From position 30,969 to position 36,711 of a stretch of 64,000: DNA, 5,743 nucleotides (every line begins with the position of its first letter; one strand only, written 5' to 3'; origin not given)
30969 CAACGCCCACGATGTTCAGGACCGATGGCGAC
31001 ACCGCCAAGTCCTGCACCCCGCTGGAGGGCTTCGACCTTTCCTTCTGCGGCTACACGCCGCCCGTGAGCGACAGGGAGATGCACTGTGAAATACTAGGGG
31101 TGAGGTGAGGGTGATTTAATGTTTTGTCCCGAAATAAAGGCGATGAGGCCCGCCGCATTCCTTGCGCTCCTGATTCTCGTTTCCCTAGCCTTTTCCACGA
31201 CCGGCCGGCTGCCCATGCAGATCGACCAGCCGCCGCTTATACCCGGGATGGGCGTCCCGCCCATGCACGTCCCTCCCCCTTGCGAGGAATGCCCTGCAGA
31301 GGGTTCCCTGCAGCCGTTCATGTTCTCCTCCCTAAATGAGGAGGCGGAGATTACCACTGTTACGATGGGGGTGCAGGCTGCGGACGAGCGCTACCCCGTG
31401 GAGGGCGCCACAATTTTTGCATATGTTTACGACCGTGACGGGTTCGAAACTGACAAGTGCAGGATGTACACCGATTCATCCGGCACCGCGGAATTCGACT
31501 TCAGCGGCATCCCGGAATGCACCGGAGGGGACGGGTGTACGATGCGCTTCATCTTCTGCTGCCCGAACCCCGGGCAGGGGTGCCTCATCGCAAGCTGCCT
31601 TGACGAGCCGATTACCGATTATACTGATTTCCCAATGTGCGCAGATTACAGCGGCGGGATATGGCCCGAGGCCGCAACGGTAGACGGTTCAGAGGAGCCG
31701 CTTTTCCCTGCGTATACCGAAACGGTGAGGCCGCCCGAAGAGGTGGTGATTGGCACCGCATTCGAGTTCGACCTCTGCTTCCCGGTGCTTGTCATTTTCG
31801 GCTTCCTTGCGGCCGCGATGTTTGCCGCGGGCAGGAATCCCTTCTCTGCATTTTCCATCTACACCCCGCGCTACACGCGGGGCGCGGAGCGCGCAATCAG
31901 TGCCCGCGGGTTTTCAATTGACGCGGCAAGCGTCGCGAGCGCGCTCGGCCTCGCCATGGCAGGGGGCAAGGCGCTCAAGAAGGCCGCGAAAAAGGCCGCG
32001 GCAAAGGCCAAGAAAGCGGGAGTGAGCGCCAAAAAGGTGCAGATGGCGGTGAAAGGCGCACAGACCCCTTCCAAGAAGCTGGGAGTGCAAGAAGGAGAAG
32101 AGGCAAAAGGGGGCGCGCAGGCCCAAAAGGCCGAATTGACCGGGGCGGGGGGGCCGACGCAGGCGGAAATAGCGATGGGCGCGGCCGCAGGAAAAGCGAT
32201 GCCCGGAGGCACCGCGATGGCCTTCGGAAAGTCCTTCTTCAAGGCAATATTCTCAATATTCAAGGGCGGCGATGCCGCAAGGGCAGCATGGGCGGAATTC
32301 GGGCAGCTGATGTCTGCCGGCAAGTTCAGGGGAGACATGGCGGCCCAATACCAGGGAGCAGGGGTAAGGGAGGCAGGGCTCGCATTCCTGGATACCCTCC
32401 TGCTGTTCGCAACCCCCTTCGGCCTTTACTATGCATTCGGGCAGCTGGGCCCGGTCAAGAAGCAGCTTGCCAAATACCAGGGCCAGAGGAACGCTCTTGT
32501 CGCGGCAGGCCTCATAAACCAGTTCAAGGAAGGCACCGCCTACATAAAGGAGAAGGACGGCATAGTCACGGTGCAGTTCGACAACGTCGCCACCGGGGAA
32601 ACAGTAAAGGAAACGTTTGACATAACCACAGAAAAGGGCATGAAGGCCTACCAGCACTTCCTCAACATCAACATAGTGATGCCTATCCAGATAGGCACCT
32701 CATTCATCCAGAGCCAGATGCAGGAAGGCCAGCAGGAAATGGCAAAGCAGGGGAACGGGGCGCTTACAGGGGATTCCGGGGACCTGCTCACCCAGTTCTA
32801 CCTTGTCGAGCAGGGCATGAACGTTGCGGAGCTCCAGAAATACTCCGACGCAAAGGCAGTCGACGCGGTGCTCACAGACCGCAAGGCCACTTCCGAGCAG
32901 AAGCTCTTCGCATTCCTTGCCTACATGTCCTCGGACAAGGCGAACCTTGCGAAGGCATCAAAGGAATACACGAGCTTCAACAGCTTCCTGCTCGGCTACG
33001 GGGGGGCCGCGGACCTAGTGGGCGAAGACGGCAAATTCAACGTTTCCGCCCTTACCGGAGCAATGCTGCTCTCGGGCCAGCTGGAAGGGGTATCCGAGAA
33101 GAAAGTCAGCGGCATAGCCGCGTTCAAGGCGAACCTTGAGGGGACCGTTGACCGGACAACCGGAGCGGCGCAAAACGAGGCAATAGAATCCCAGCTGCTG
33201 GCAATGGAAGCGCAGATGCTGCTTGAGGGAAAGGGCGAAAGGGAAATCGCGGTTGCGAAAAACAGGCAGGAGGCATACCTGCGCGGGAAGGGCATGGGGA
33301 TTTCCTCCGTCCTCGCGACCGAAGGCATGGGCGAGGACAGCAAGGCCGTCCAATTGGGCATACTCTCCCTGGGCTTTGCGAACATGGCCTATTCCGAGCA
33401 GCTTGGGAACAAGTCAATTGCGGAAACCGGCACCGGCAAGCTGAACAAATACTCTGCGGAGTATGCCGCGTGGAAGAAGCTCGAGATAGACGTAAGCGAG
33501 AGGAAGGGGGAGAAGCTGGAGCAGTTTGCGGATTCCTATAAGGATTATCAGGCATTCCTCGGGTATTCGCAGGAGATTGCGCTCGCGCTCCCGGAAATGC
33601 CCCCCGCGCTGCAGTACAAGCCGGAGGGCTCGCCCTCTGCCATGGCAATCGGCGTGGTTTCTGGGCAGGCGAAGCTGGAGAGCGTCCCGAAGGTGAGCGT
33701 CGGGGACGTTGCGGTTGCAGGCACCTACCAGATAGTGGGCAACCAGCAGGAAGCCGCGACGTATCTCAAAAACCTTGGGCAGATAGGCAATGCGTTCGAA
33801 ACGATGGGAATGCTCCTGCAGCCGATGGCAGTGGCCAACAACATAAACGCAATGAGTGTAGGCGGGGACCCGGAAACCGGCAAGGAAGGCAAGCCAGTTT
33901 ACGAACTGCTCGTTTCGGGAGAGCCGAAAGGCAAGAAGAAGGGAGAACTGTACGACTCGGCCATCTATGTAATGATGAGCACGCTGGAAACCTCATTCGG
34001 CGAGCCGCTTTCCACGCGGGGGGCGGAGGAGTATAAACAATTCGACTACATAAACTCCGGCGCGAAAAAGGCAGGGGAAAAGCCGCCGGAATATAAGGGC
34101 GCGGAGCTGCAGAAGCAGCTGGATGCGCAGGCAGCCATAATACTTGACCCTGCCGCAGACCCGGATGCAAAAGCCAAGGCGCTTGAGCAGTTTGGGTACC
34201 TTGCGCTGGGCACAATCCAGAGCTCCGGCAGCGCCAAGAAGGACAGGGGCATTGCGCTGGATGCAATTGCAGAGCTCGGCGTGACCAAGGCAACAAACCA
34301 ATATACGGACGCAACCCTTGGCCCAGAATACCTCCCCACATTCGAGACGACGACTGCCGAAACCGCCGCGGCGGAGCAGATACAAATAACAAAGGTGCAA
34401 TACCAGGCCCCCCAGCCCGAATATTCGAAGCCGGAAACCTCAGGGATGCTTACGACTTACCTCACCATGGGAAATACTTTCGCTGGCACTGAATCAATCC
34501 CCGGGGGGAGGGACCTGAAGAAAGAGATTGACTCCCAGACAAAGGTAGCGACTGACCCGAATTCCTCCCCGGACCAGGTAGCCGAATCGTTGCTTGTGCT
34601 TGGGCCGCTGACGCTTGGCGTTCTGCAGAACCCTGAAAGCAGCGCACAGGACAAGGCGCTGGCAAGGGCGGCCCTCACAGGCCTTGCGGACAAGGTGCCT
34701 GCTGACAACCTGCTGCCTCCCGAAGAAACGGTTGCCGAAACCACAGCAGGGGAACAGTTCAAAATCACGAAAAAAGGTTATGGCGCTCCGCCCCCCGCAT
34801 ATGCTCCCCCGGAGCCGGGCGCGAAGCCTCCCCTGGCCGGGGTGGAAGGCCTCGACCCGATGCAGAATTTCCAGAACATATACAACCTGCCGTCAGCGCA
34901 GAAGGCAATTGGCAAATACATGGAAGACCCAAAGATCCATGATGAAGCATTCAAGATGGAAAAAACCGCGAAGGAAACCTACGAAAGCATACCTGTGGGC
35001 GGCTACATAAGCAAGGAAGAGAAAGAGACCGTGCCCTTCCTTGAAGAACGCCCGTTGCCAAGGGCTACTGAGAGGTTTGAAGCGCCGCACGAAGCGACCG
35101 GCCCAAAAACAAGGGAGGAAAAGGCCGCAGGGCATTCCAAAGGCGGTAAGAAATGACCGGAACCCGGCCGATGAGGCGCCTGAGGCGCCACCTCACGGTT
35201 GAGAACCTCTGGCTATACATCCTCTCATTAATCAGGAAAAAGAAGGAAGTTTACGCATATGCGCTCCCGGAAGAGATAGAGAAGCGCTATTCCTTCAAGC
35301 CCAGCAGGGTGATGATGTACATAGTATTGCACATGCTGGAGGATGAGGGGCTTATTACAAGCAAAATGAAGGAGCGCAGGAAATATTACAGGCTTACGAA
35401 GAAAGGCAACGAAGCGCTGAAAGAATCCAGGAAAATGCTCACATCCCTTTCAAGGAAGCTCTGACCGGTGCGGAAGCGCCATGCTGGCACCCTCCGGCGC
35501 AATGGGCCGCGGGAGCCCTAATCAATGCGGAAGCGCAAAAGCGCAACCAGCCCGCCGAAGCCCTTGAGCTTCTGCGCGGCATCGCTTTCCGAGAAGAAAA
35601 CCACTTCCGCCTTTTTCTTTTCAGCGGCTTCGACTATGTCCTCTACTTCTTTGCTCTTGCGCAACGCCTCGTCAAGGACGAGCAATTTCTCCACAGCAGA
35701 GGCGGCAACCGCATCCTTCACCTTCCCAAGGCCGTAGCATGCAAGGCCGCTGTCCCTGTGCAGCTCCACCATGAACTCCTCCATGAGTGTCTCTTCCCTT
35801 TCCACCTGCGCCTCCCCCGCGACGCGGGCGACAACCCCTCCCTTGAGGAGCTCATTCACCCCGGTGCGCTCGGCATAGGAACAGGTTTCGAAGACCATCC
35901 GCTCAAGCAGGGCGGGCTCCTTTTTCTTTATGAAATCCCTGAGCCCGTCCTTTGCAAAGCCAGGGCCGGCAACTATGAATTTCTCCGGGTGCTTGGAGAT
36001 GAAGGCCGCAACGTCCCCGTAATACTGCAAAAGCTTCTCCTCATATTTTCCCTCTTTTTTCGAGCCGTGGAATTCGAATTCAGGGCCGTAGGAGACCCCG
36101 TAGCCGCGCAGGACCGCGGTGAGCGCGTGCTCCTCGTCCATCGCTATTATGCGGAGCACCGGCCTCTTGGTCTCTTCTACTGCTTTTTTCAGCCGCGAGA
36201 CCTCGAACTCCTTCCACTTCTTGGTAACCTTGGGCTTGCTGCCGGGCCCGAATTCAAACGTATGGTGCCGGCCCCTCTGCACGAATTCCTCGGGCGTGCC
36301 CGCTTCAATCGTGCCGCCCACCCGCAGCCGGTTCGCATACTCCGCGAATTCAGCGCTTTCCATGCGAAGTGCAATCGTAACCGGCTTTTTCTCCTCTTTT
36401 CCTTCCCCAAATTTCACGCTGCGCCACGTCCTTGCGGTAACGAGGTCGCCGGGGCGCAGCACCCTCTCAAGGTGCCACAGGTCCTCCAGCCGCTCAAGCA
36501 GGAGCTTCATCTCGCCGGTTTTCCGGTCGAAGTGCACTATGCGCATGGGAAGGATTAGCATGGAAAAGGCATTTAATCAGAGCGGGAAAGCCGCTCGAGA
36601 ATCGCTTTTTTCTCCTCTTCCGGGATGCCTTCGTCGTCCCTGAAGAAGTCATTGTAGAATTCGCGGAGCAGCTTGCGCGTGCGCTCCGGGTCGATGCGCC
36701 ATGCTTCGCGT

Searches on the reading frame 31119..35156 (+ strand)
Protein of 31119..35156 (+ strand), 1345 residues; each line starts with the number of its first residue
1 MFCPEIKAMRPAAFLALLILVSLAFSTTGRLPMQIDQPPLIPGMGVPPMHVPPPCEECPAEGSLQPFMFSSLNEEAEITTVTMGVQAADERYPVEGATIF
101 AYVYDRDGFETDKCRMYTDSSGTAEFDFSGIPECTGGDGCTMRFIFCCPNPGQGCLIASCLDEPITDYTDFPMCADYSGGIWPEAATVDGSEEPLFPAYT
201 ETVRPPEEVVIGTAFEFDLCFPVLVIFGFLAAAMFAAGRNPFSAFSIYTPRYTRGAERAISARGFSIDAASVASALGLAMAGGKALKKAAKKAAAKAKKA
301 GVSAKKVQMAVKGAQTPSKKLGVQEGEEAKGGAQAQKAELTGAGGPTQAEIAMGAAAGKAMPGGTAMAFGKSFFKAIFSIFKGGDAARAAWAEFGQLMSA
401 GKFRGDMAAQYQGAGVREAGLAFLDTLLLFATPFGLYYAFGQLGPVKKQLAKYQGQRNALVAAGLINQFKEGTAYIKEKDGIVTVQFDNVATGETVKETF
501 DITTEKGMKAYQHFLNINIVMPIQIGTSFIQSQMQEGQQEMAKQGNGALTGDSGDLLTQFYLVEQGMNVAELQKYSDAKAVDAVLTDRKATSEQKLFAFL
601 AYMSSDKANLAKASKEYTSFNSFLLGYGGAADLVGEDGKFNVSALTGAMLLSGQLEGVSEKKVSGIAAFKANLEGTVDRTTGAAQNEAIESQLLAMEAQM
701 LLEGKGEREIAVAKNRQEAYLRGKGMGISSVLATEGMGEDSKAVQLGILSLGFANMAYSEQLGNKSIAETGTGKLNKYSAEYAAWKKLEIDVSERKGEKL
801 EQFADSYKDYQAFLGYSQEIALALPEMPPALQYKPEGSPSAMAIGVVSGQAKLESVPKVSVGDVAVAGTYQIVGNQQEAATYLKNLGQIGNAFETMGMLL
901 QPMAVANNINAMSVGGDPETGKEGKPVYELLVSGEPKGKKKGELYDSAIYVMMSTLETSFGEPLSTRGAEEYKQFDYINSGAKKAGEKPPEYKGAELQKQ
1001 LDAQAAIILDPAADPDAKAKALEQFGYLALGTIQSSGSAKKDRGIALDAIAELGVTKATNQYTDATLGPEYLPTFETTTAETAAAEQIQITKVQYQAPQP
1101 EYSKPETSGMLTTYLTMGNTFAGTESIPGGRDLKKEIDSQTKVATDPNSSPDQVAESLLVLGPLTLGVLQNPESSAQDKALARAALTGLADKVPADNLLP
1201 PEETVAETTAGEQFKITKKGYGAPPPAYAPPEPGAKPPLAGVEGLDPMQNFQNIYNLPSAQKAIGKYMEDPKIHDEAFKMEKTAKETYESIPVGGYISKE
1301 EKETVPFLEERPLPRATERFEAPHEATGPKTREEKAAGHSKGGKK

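Call 8: search_protein_families(library=pfam, proteins=[window:31119-35156:+], max_evalue=1)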
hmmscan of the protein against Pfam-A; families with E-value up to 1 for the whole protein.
window:31119-35156:+ (1345 aa): 1 family
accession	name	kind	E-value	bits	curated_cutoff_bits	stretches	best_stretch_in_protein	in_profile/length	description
PF23617.1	EF-hand_15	-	0.1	13.2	27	1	573-611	33-67/70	EF-hand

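Call 9: search_protein_families(library=ncbifam, proteins=[window:31119-35156:+], max_evalue=1)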
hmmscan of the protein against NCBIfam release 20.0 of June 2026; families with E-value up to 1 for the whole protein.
window:31119-35156:+ (1345 aa): 0 families

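Call 55: search_solved_structures(query=window:31119-35156:+, max_evalue=1)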
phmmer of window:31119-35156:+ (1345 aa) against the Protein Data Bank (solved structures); distinct sequences matched with E-value up to 1: 0.

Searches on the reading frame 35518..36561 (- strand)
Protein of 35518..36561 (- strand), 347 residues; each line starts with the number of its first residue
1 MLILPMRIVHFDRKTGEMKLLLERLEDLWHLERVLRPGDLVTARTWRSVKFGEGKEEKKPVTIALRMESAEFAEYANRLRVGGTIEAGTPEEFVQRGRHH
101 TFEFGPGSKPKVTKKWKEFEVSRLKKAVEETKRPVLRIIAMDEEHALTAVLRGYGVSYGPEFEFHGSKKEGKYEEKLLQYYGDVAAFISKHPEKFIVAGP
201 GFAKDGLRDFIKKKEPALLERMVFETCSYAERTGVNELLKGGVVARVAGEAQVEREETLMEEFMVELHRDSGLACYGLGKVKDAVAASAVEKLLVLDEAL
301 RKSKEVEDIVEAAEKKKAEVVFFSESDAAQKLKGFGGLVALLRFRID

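Call 11: search_protein_families(library=pfam, proteins=[window:35518-36561:-], max_evalue=0.01)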
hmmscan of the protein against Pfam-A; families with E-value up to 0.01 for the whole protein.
window:35518-36561:- (347 aa): 3 families
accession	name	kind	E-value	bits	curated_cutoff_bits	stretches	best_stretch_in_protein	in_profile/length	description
PF03463.20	eRF1_1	-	6e-25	88.1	23.8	1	8-128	3-123/123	eRF1 domain 1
PF03465.20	eRF1_3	-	2.8e-21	76.5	25.8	1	255-346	3-106/106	eRF1 domain 3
PF03464.20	eRF1_2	-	0.0013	19.5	27.1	1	138-241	4-126/133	eRF1 domain 2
